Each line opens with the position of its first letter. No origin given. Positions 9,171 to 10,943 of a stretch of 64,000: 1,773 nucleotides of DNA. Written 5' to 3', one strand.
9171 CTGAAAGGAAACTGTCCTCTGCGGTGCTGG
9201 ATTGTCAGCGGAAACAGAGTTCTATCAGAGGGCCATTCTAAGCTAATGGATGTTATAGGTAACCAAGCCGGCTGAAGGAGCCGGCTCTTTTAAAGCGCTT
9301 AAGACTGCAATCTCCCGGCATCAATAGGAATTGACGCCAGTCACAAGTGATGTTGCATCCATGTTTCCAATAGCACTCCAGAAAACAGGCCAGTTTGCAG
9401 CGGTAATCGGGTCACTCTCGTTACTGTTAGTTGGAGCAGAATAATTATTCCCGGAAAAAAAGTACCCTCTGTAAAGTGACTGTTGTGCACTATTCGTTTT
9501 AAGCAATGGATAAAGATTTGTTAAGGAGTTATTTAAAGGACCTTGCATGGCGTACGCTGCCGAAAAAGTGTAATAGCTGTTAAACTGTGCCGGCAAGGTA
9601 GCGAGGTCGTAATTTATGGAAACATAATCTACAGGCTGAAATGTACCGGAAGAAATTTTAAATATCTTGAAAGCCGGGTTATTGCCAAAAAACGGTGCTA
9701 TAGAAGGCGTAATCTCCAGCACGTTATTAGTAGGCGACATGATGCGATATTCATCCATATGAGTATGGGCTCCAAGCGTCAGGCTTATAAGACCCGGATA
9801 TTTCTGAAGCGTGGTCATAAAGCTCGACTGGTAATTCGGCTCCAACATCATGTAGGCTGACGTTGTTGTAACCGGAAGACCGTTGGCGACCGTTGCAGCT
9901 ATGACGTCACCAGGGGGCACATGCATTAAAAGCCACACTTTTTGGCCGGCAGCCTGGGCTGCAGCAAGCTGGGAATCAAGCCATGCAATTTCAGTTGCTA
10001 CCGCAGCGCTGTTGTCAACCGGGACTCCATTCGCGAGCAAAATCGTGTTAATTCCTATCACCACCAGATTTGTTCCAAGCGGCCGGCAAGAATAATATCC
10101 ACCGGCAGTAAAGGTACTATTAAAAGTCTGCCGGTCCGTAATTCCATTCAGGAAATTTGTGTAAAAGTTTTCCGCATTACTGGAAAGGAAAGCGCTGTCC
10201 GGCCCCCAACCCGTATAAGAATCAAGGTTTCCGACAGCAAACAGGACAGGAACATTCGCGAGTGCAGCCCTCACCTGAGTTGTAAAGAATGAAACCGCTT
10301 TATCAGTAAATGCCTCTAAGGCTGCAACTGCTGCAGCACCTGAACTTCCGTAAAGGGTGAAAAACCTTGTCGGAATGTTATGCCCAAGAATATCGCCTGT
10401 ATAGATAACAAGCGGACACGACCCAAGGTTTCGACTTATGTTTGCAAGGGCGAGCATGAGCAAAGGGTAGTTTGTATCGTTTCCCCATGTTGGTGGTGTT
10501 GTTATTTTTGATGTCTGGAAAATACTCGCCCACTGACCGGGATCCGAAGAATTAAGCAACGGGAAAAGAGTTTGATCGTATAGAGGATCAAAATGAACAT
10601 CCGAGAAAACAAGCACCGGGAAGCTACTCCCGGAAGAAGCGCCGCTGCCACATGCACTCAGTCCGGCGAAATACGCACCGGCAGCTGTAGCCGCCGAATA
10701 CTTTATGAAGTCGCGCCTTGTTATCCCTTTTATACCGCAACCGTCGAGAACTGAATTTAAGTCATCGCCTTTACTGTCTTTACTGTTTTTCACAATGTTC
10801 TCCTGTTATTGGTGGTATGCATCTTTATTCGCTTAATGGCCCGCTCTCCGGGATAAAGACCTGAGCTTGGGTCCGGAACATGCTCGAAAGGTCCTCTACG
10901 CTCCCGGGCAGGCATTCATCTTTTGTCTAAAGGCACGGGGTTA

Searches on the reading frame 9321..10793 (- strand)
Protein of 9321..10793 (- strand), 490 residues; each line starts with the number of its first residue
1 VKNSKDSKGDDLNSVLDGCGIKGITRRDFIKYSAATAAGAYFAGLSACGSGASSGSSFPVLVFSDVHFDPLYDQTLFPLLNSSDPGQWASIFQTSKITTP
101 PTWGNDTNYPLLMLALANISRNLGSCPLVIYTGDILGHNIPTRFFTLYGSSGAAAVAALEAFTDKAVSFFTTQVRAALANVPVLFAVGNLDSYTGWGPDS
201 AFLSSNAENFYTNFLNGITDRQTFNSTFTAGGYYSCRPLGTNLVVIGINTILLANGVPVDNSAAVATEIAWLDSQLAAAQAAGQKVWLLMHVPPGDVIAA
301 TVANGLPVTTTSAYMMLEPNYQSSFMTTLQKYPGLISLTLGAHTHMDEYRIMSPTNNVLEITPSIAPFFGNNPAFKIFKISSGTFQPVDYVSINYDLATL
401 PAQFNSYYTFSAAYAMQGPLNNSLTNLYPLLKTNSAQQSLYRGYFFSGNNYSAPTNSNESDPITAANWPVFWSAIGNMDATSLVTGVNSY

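Call 7: search_protein_families(library=pfam, proteins=[window:9321-10793:-])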
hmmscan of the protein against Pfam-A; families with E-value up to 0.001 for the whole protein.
window:9321-10793:- (490 aa): 2 families
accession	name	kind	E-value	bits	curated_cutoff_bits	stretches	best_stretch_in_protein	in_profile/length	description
PF00149.33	Metallophos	-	1.2e-05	26.3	21.5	1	58-346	1-190/191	Calcineurin-like phosphoesterase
PF10518.14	TAT_signal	-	0.00013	22.2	22.7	1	24-40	2-18/21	TAT (twin-arginine translocation) pathway signal sequence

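Call 9: find_related_loci(query=window:9321-10793:-, collection=genome_contigs, flank=4000)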
Query window:9321-10793:- (490 aa) in genome_contigs; peptide patterns used: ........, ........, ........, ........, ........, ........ (x = any residue, [..] = any of these).
96 stretches matched a pattern; 36 encode a relative of the query (tblastn E <= 1e-3); 35 distinct loci.
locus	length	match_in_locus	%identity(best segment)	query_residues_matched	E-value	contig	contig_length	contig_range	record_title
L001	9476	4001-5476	88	1-490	0e+0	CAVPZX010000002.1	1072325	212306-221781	MAG: Nitrospirota bacterium isolate MFD03726.bin.1.73 genome assembly, contig: contig_49396, whole genome shotgun sequen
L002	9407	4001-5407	57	23-490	2e-170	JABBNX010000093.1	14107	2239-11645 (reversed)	MAG: Proteobacteria bacterium isolate G2_21 NODE_2336_length_14107_cov_6.3892, whole genome shotgun sequence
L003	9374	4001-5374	56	45-490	2e-163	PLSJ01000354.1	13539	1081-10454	MAG: Syntrophaceae bacterium isolate bog_1155 73.20120700_S1D.399_contig_159721, whole genome shotgun sequence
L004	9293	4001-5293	58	56-490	6e-162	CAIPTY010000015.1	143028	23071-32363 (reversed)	MAG: uncultured Desulfuromonadales bacterium isolate A14_bin-0914 genome assembly, contig: bin-0914:015/103, whole genom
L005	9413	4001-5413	55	17-490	7e-160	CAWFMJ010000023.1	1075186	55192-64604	MAG: uncultured delta proteobacterium isolate MFD02138.bin.2.69 genome assembly, contig: contig_1874, whole genome shotg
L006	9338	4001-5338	55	49-490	6e-160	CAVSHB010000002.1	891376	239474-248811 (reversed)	MAG: uncultured Nitrospiraceae bacterium isolate MFD01476.bin.1.136 genome assembly, contig: contig_55726, whole genome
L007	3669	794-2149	54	45-490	2e-160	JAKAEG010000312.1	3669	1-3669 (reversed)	MAG: Nitrospirae bacterium isolate WY1.bin133 NODE_48568_length_3669_cov_1.007340, whole genome shotgun sequence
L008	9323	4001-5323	54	45-490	7e-154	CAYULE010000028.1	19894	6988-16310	MAG TPA_asm: uncultured Smithella sp. isolate binchicken_co269_68 genome assembly, contig: NODE_2439_length_19894_cov_23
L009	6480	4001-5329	56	52-490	1e-153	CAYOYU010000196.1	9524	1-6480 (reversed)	MAG TPA_asm: uncultured Syntrophorhabdaceae bacterium isolate binchicken_co232_11 genome assembly, contig: NODE_13983_le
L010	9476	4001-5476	50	13-490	8e-153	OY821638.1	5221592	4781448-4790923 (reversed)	MAG: Smithellaceae bacterium isolate 7d888188-1d27-4603-a379-950c855845c6 genome assembly, chromosome: 1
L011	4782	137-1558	52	31-490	2e-155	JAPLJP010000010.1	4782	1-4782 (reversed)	MAG: Deltaproteobacteria bacterium isolate LacPavin_0920_SED2_MAG_43_11 LacPavin_0920_SED2_scaffold_57395, whole genome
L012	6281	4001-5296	54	45-490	2e-151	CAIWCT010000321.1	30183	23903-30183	MAG: uncultured delta proteobacterium isolate AM-2014_bin-3252 genome assembly, contig: bin-3252:321/455, whole genome s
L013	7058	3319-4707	53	30-490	1e-149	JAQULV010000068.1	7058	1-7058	MAG: Smithellaceae bacterium isolate STD1_139 NODE_35655_length_7058_cov_2.318280_Sandtown_D1, whole genome shotgun sequ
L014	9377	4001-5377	53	42-490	3e-149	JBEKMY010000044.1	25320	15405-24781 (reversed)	MAG: Smithella sp. isolate SPRUCE 404 SPRUCE_404_44, whole genome shotgun sequence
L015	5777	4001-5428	51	4-490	6e-150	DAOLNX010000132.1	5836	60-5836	MAG TPA_asm: Smithellaceae bacterium isolate AMR_MDS_4776 NODE_13927_length_5836_cov_6.009341, whole genome shotgun sequ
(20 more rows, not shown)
